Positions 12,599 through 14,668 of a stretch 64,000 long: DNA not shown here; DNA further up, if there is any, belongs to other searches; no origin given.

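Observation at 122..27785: Glycan-assembly island that encodes its own Thr/Pro-rich exported proteins: a candidate protein O-glycosylation system like an S-layer glycan locus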

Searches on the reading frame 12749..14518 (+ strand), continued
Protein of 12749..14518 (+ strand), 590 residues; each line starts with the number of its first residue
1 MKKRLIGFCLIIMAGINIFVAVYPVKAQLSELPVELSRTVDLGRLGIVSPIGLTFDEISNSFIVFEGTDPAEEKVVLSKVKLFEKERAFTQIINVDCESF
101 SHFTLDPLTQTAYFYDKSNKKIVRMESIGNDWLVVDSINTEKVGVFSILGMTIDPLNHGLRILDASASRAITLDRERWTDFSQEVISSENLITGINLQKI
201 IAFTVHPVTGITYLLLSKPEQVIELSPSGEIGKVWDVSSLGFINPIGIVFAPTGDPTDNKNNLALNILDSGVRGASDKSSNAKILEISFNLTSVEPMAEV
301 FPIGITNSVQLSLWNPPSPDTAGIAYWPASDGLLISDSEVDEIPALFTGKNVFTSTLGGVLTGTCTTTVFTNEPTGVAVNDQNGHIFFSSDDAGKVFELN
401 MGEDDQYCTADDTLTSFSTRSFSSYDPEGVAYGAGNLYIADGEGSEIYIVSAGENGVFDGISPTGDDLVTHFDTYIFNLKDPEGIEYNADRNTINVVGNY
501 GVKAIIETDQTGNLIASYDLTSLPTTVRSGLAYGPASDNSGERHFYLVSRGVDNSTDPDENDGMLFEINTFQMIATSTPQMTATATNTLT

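Call 34: predict_structure(alignment_id=A1)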
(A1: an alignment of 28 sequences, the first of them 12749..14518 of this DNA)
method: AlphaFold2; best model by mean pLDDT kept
length: 590 residues; sequences in the alignment: 28
mean_pLDDT: 83.7   pTM: 0.80
mean pLDDT of the five models: 83.7, 83.3, 82.1, 80.7, 79.7
residues with pLDDT >= 90: 249; 70-90: 252; 50-70: 60; < 50: 29
segments of 3 or more residues with pLDDT < 50: 22-28, 573-590
pLDDT, mean of each block of 10 residues (from residue 1): 88 75 48 83 86 90 80 79 81 77 87 89 88 88 88 88 89 77 67 82 90 89 88 89 90 87 92 62 87 64 91 75 92 86 70 93 89 92 93 93 87 94 94 97 93 95 96 89 94 90 88 92 81 94 92 54 83 45 41
secondary structure, 60 per line:
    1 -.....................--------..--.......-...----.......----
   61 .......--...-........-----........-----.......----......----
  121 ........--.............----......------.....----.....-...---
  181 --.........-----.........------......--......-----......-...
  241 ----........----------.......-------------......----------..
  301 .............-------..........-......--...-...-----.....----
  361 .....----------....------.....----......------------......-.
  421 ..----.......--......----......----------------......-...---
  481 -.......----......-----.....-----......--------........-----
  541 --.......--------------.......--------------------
elements in order: H2-22 E35-41 E50-56 E61-67 E74-81 E87-94 E100-106 E111-116 E121-128 E131-139 H140-143 E148-153 E160-164 E169-173 E186-191 E200-205 E212-217 E220-225 E231-236 E245-252 E263-269 E283-288 E299-310 E321-327 E332-337 E352-356 E361-365 E376-379 E386-390 E395-400 E413-418 E427-433 E436-441 E446-451 E468-473 E482-488 E493-498 E504-508 E514-519 E528-535 E543-549 E564-570

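Call 37: fold_search(model_id=the predicted structure, library=pdb)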
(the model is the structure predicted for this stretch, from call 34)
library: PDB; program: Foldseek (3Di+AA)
matches with E <= 10: 1658; with E <= 0.001: 1044
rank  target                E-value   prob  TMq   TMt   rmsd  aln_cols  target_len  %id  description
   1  9i3v_B                2.3e-14  1.00  0.26  0.05  23.3       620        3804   11  Cryo-EM structure of the human LRP2 ectodomain (released 2026-02-04)
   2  9qaw_B                2.4e-14  1.00  0.27  0.05  23.4       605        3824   12  CryoEM structure of the human LRP2 receptor ectodomain in complex with LRPAP1 (released 2026-03-11)
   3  9cwm_A                2.7e-14  1.00  0.27  0.05  22.6       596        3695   12  Cryo-EM structure of human Low-density lipoprotein receptor-related protein 2 (released 2025-08-06)
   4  8jx8_B                3.7e-14  1.00  0.25  0.11  23.1       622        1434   12  rat megalin head (released 2024-06-19)
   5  8em7_A                6.7e-14  1.00  0.24  0.04  21.0       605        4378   12  Cryo-EM structure of LRP2 at pH 5.2 (released 2023-02-08)
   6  8em4_A                1.1e-13  1.00  0.26  0.05  23.3       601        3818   12  Cryo-EM structure of LRP2 at pH 7.5 (released 2023-02-08)
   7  8ffe_A                1.2e-13  1.00  0.25  0.24  22.1       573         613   13  Crystal structure of LRP6 E1E2 domains bound to YW210.09 Fab and engineered XWnt8 peptide (released 2023-03-08)
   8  3s8v_B                1.4e-13  1.00  0.25  0.24  21.5       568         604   13  Crystal structure of LRP6-Dkk1 complex (released 2011-10-26)
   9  9cwm_B                1.7e-13  1.00  0.27  0.05  22.3       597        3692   12  Cryo-EM structure of human Low-density lipoprotein receptor-related protein 2 (released 2025-08-06)
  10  8jxh_B                2.2e-13  1.00  0.27  0.14  23.1       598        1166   12  rat megalin RAP complex wingA (released 2024-06-19)
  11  8jxe_A                3.2e-13  1.00  0.27  0.12  23.4       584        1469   12  rat megalin RAP complex head (released 2024-06-19)
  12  9qaw_A                3.4e-13  1.00  0.27  0.05  23.6       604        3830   11  CryoEM structure of the human LRP2 receptor ectodomain in complex with LRPAP1 (released 2026-03-11)
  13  9i3v_A                3.8e-13  1.00  0.25  0.05  23.0       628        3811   12  Cryo-EM structure of the human LRP2 ectodomain (released 2026-02-04)
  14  8jxe_B                4.0e-13  1.00  0.27  0.12  22.8       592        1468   12  rat megalin RAP complex head (released 2024-06-19)
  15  9qfq_P                4.0e-13  1.00  0.23  0.23  18.2       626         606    9  Cryo-EM structure of the cofilactin barbed end bound by AIP1 (released 2025-10-08)
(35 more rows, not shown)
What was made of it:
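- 12749..14461 (+): Signal peptide plus two tandem beta-propellers of the 1395-aa secreted protein. The top Foldseek hits are tandem YWTD propellers of LRP6/LRP2 (calls 34, 37).
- On SdiA-regulated / YjiK-like (NHL-type) beta-propeller proteins (PF06977): The AF2 model shows two tandem propellers (calls 34, 37).
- The double-propeller model is confident (calls 34, 37).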

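Call 45: search_protein_families(library=pfam, proteins=[L018:860-1792:+, L018:1789-3339:+, L018:4021-5271:+, L018:5289-6209:+, L018:6206-7933:+, L018:9161-9913:+, L018:13656-14699:+, L018:14765-16084:+, L018:17316-19073:+, L017:8197-9903:+], max_evalue=0.001)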
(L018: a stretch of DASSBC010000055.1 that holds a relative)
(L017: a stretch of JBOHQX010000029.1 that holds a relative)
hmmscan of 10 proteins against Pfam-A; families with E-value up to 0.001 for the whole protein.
L018:860-1792:+ (310 aa): 3 families
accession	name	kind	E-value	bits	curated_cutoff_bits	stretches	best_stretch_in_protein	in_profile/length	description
PF13469.12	Sulfotransfer_3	-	6.7e-30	105.4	27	1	13-255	2-216/216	Sulfotransferase family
PF00685.33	Sulfotransfer_1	-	4.3e-16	59.5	22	1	11-267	2-197/255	Sulfotransferase domain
PF17784.7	Sulfotransfer_4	-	8.5e-07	29.5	22.8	1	143-252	77-199/215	Sulfotransferase domain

L018:1789-3339:+ (516 aa): 0 families

L018:4021-5271:+ (416 aa): 3 families
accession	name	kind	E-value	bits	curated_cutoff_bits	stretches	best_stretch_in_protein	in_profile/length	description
PF01636.29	APH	-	1.5e-27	97.3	23.2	1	101-351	7-228/239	Phosphotransferase enzyme family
PF02958.26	EcKL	-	1.7e-05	24.8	22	1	285-351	215-284/294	Ecdysteroid kinase-like family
PF01633.27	Choline_kinase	-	0.00097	19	29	0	218-330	111-208/300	Choline/ethanolamine kinase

L018:5289-6209:+ (306 aa): 2 families
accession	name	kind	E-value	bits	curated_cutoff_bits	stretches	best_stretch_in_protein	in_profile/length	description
PF13469.12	Sulfotransfer_3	-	9.9e-15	55.8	27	1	63-255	5-213/216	Sulfotransferase family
PF00685.33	Sulfotransfer_1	-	1.8e-05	24.7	22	1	177-262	89-189/255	Sulfotransferase domain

L018:6206-7933:+ (575 aa): 3 families
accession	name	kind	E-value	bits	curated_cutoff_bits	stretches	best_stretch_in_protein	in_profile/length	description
PF01663.27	Phosphodiest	-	2.2e-50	172.6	23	1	15-449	1-323/342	Type I phosphodiesterase / nucleotide pyrophosphatase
PF01676.23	Metalloenzyme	-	2.9e-05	24.1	24.3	0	256-304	162-211/252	Metalloenzyme superfamily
PF00884.28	Sulfatase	-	0.00015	21.6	25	0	258-301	201-254/301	Sulfatase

L018:9161-9913:+ (250 aa): 3 families
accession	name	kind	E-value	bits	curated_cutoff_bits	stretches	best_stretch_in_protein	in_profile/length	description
PF00685.33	Sulfotransfer_1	-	2.8e-08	33.9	22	1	8-229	2-208/255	Sulfotransferase domain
PF13469.12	Sulfotransfer_3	-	1.8e-06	28.8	27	1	11-210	3-215/216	Sulfotransferase family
PF09037.16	Sulphotransf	-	6.7e-05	23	22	1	10-57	2-48/244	Stf0 sulphotransferase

L018:13656-14699:+ (347 aa): 4 families
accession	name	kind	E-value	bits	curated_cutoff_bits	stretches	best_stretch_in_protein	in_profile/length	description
PF13524.12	Glyco_trans_1_2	-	3.2e-08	34.1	25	1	199-318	5-119/144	Glycosyl transferase-like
PF00534.26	Glycos_transf_1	-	1.5e-06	28.3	26.4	1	178-318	12-163/172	Glycosyl transferases group 1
PF13692.12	Glyco_trans_1_4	-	2.3e-06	28.3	27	1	198-306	23-135/142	Glycosyl transferases group 1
PF13579.12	Glyco_trans_4_4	-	2.1e-05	25.3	29.7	1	63-161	53-149/158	Glycosyl transferase 4-like domain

L018:14765-16084:+ (439 aa): 5 families
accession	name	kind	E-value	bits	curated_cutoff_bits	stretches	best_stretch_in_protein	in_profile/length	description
PF03721.20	UDPG_MGDP_dh_N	-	3.3e-58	196.8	27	1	3-190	2-186/187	UDP-glucose/GDP-mannose dehydrogenase family, NAD binding domain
PF00984.24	UDPG_MGDP_dh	-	6.1e-29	100.4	25.4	1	206-299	2-93/94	UDP-glucose/GDP-mannose dehydrogenase family, central domain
PF03720.21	UDPG_MGDP_dh_C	-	3.4e-15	56.7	30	1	318-422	1-99/103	UDP-glucose/GDP-mannose dehydrogenase family, UDP binding domain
PF03446.21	NAD_binding_2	-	1.9e-05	25.1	21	0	3-88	1-66/161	NAD binding domain of 6-phosphogluconate dehydrogenase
PF02558.23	ApbA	-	0.00013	22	22.2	1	4-64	1-59/150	Ketopantoate reductase PanE/ApbA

L018:17316-19073:+ (585 aa): 5 families
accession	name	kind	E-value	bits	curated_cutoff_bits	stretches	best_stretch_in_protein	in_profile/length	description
PF01747.23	ATP-sulfurylase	-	1.1e-83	280.3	24.3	1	175-391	2-211/212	ATP-sulfurylase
PF01583.26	APS_kinase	-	7.5e-62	208.3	21.1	1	399-549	1-152/152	Adenylylsulphate kinase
PF14306.12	PUA_2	-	2.7e-47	160.7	27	1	11-166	1-158/159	PUA-like domain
PF13671.12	AAA_33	-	0.00023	21.9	27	1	403-516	2-116/143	AAA domain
PF03308.22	MeaB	-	0.00089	18.8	23.1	0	383-434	17-67/273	Methylmalonyl Co-A mutase-associated GTPase MeaB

L017:8197-9903:+ (568 aa): 0 families

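Call 47: search_protein_families(library=pfam, proteins=[window:12830-14470:+], max_evalue=5)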
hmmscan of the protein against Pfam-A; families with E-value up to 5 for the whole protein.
window:12830-14470:+ (547 aa): 4 families
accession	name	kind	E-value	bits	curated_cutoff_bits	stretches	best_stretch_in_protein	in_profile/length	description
PF01436.27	NHL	-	2e-06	28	20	2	344-359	1-15/28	NHL repeat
PF25494.1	Beta-prop_Rol-3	-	0.082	12.8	27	0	68-118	33-83/215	Rol-3 five-bladed beta-propeller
PF17815.7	PDZ_3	-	0.11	12.7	22.8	1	41-114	53-126/145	PDZ domain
PF01987.23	AIM24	-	0.19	11.9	25.7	1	339-389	54-101/205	Mitochondrial biogenesis AIM24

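Call 65: search_protein_families(library=pfam, proteins=[P0043, P0005, P0082, P0002, P0034, P0080], max_evalue=0.001)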
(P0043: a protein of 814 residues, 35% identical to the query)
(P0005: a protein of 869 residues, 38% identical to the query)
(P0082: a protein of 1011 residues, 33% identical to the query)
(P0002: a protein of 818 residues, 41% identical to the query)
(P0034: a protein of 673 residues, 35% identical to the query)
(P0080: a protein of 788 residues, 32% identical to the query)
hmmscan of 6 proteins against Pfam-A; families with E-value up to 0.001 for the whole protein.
P0043 (814 aa): 3 families
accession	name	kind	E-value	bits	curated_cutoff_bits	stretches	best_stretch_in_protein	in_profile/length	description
PF24517.2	CBM96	-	6.7e-17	62.2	26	1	719-809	4-103/164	Carbohydrate-binding module family 96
PF01436.27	NHL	-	6.8e-07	29.5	20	0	157-178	1-20/28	NHL repeat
PF06977.17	SdiA-regulated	-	2.5e-05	24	21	0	196-246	159-209/249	SdiA-regulated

P0005 (869 aa): 3 families
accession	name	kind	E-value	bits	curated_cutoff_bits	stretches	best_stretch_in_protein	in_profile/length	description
PF24517.2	CBM96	-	7.9e-42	143.3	26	2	617-765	2-163/164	Carbohydrate-binding module family 96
PF01436.27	NHL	-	4.5e-07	30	20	0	386-404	2-19/28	NHL repeat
PF06977.17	SdiA-regulated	-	3.2e-05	23.7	21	0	117-261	75-222/249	SdiA-regulated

P0082 (1011 aa): 3 families
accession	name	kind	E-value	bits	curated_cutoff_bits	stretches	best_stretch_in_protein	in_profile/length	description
PF24517.2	CBM96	-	2e-60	203.8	26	2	865-1008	4-162/164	Carbohydrate-binding module family 96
PF06977.17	SdiA-regulated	-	4.8e-05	23.1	21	0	198-251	11-66/249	SdiA-regulated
PF01436.27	NHL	-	0.00046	20.5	20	0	379-398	3-20/28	NHL repeat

P0002 (818 aa): 4 families
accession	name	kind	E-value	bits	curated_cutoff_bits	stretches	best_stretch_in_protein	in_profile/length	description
PF20773.4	InhA-like_MAM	-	4.4e-10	39.8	26.9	1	684-815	39-163/191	Immune inhibitor A-like, MAM domain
PF01436.27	NHL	-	5.1e-10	39.3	20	0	161-185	2-25/28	NHL repeat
PF06977.17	SdiA-regulated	-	5.6e-08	32.7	21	0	512-549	27-64/249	SdiA-regulated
PF08450.18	SGL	-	2.2e-06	27.9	26.3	0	34-77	110-156/246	SMP-30/Gluconolactonase/LRE-like region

P0034 (673 aa): 4 families
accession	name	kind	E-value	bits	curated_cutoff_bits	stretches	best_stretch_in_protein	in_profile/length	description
PF01436.27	NHL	-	4.2e-15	55.4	20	0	140-163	3-25/28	NHL repeat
PF06977.17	SdiA-regulated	-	7.6e-09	35.5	21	0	480-527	167-214/249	SdiA-regulated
PF01833.30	TIG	-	2.5e-06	27.8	20.9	1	580-649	1-69/84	IPT/TIG domain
PF13449.12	Phytase-like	-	1e-05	26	27.6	0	279-373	26-108/284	Esterase-like activity of phytase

P0080 (788 aa): 3 families
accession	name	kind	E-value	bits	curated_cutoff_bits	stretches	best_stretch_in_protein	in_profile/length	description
PF01436.27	NHL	-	2.2e-08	34.2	20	0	206-224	4-21/28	NHL repeat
PF06977.17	SdiA-regulated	-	8.6e-07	28.8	21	0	153-246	122-214/249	SdiA-regulated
PF02018.23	CBM_4_9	-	5.5e-06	27.2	25.9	1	639-773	2-130/136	Carbohydrate binding domain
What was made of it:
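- On Carbohydrate-binding modules (CBM96-like / glycosaminoglycan-binding CBM): Homologues carry true CBM96 (up to 203.8 bits) or CBM_4_9 in the same position (call 65).
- Homologues carry CBM96, CBM_4_9, MAM or TIG domains after the same propellers (call 65).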
